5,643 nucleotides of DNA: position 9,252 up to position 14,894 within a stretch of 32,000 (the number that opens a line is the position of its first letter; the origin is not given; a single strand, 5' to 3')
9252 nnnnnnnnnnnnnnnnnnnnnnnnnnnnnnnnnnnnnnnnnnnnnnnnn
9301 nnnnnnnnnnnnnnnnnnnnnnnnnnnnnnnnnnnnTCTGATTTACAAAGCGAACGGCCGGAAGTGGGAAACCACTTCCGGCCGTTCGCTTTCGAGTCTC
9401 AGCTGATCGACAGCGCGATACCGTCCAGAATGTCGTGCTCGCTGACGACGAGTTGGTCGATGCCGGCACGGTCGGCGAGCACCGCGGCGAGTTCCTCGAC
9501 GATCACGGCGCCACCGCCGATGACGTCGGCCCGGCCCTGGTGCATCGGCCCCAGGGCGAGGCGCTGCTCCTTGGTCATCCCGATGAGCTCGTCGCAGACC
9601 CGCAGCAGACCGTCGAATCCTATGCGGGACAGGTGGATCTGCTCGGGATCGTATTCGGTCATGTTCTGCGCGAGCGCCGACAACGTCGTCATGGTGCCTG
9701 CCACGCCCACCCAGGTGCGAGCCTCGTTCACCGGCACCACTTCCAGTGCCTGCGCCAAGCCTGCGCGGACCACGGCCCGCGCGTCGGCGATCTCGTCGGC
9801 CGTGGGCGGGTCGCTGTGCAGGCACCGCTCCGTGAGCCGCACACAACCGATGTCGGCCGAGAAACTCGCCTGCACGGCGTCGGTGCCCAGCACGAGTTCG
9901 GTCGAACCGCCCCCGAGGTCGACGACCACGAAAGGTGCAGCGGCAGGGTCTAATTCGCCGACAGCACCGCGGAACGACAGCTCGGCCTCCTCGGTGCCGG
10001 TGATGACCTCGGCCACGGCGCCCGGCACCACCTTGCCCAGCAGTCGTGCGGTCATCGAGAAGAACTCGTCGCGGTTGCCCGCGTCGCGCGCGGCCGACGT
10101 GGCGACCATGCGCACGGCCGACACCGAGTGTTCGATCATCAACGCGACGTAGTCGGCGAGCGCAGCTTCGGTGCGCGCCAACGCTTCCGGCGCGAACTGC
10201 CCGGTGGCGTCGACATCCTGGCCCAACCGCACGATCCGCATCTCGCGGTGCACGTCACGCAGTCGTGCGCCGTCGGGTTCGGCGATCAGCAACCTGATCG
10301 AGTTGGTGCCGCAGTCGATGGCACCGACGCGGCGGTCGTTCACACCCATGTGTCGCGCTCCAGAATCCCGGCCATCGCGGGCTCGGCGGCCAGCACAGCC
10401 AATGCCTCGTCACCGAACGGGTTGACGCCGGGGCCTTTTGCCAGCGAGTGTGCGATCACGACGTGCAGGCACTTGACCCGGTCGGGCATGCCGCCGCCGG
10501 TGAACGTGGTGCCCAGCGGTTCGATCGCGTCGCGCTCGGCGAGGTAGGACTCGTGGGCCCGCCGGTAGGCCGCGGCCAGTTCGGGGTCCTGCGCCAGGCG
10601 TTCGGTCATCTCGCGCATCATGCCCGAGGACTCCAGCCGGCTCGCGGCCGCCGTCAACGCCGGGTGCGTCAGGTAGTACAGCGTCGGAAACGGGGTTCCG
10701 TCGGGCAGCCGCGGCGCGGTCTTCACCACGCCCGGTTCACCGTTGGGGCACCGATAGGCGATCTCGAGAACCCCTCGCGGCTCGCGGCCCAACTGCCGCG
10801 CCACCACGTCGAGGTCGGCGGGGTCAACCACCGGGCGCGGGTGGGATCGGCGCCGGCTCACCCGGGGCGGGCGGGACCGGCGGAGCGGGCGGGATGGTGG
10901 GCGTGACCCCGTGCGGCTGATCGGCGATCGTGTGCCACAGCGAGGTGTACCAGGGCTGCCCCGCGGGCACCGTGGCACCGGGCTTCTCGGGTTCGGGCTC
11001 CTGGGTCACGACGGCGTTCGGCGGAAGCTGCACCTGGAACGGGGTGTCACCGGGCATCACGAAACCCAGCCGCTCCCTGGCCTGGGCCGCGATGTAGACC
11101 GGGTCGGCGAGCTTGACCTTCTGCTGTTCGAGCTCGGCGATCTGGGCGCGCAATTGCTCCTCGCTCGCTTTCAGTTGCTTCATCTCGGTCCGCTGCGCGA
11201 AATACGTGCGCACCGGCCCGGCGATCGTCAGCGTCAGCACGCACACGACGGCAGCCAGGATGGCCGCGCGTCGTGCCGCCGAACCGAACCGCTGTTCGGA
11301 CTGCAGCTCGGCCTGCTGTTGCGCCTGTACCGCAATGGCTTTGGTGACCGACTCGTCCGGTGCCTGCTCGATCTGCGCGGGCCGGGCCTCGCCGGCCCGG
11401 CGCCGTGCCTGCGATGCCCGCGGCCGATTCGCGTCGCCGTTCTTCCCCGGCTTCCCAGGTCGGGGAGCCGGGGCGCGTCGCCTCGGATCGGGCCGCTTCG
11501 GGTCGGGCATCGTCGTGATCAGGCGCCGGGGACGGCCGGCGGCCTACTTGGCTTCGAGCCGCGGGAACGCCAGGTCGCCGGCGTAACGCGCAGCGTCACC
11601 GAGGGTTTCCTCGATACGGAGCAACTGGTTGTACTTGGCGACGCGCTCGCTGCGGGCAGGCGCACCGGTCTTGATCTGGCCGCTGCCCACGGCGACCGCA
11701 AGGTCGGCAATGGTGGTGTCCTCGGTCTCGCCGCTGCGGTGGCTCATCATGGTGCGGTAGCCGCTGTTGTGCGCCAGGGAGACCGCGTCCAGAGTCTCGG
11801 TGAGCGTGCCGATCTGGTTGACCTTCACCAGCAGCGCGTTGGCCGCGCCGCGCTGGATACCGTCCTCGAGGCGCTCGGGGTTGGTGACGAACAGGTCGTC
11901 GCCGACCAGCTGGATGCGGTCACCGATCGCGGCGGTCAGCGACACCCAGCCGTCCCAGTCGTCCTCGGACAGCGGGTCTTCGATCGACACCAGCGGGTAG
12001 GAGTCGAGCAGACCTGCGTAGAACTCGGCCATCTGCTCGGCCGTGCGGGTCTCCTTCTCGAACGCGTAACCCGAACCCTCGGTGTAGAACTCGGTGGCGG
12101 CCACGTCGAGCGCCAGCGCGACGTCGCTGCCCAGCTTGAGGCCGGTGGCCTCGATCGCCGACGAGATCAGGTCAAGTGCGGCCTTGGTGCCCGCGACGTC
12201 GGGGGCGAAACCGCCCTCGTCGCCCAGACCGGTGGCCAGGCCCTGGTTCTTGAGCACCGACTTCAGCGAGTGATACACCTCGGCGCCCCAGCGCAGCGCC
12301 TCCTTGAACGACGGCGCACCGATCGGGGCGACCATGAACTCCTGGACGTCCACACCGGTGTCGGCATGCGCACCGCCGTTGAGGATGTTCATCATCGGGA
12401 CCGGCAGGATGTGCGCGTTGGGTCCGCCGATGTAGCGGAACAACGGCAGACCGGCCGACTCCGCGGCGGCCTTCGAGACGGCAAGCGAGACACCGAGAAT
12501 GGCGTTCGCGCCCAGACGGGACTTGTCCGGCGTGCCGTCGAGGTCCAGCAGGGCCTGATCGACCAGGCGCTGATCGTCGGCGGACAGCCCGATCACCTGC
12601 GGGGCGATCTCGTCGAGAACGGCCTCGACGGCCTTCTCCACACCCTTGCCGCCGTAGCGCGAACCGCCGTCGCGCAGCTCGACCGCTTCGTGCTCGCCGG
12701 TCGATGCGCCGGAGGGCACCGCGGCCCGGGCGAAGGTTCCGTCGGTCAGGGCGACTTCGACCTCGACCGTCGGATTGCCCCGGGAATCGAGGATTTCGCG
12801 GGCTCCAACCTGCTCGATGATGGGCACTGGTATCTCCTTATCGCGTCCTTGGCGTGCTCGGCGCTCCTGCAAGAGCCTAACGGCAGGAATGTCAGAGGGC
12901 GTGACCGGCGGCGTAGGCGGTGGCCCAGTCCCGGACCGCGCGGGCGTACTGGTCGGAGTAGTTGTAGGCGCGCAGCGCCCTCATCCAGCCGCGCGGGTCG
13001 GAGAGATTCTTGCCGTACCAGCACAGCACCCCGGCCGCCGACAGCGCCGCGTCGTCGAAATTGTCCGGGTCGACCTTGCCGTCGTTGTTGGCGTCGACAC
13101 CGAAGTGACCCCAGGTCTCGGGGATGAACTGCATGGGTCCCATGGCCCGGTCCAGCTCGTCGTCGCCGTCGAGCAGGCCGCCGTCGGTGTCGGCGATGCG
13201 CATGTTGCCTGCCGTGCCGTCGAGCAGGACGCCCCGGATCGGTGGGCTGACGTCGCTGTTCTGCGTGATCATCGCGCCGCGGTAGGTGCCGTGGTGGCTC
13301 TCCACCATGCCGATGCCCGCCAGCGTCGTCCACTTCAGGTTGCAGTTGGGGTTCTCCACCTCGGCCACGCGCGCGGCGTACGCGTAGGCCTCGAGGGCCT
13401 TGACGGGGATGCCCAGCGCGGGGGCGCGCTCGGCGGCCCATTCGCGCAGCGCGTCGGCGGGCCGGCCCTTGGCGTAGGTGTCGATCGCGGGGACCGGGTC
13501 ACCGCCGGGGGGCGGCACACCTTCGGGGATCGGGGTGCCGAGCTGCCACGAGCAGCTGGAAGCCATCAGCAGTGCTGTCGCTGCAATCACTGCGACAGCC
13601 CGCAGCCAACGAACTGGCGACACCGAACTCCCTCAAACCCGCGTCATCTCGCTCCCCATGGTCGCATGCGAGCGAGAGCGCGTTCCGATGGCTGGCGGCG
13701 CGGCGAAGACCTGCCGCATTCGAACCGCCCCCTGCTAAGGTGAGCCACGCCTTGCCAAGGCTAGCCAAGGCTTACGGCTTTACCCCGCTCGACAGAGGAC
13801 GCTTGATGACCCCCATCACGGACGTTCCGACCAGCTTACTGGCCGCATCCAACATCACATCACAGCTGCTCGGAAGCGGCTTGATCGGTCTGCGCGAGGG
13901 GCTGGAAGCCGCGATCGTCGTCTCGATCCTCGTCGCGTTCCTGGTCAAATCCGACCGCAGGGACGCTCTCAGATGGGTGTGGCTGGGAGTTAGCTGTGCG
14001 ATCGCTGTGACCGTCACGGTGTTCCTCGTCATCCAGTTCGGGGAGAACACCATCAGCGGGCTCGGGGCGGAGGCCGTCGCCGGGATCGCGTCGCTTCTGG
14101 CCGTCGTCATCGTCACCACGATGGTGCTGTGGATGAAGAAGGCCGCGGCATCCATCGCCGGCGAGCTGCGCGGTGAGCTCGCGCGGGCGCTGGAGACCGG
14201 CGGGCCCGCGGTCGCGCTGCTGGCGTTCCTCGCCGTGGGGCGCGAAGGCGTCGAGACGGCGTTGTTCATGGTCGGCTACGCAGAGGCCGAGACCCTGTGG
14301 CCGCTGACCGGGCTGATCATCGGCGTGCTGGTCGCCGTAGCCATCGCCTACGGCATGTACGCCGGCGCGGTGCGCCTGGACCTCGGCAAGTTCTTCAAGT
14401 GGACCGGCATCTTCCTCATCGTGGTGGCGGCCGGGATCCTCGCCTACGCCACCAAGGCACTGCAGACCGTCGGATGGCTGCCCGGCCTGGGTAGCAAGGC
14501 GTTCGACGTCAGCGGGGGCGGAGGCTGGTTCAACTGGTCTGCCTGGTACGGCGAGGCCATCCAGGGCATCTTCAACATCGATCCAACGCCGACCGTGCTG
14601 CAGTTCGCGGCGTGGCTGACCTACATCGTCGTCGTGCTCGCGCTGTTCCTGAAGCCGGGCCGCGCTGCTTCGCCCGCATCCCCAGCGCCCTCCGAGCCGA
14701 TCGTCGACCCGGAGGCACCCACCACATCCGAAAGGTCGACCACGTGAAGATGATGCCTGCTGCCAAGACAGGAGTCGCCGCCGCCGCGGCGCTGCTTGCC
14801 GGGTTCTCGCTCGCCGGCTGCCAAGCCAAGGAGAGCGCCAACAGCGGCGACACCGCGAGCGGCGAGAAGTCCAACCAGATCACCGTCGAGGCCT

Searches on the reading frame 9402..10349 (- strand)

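Call 23: search_protein_families(library=pfam, proteins=[window:9402-10349:-], max_evalue=0.00001)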
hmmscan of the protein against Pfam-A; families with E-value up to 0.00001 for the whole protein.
window:9402-10349:- (316 aa): 1 family
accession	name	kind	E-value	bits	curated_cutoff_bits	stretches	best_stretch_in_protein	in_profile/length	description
PF02541.22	Ppx-GppA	-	5.8e-74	249.5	27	1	22-313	2-283/285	Ppx/GppA phosphatase family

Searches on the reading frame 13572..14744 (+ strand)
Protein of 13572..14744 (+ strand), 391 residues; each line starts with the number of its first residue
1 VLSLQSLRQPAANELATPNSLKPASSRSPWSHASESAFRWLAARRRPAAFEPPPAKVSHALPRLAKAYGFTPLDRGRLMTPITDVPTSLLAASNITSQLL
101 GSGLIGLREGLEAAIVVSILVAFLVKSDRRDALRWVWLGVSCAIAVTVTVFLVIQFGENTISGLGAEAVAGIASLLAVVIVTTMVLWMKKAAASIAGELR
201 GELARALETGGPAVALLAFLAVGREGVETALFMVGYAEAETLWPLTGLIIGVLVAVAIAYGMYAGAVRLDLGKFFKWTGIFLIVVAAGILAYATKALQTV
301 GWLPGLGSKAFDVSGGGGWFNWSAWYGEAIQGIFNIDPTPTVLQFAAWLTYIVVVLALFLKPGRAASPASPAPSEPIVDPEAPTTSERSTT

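Call 23: search_protein_families(library=pfam, proteins=[window:13572-14744:+], max_evalue=0.00001)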
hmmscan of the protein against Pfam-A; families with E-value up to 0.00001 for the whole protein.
window:13572-14744:+ (391 aa): 1 family
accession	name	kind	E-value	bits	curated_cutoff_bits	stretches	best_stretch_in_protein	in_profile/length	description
PF03239.20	FTR1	-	1.3e-48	166.1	25.3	1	100-360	2-272/284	Iron permease FTR1 family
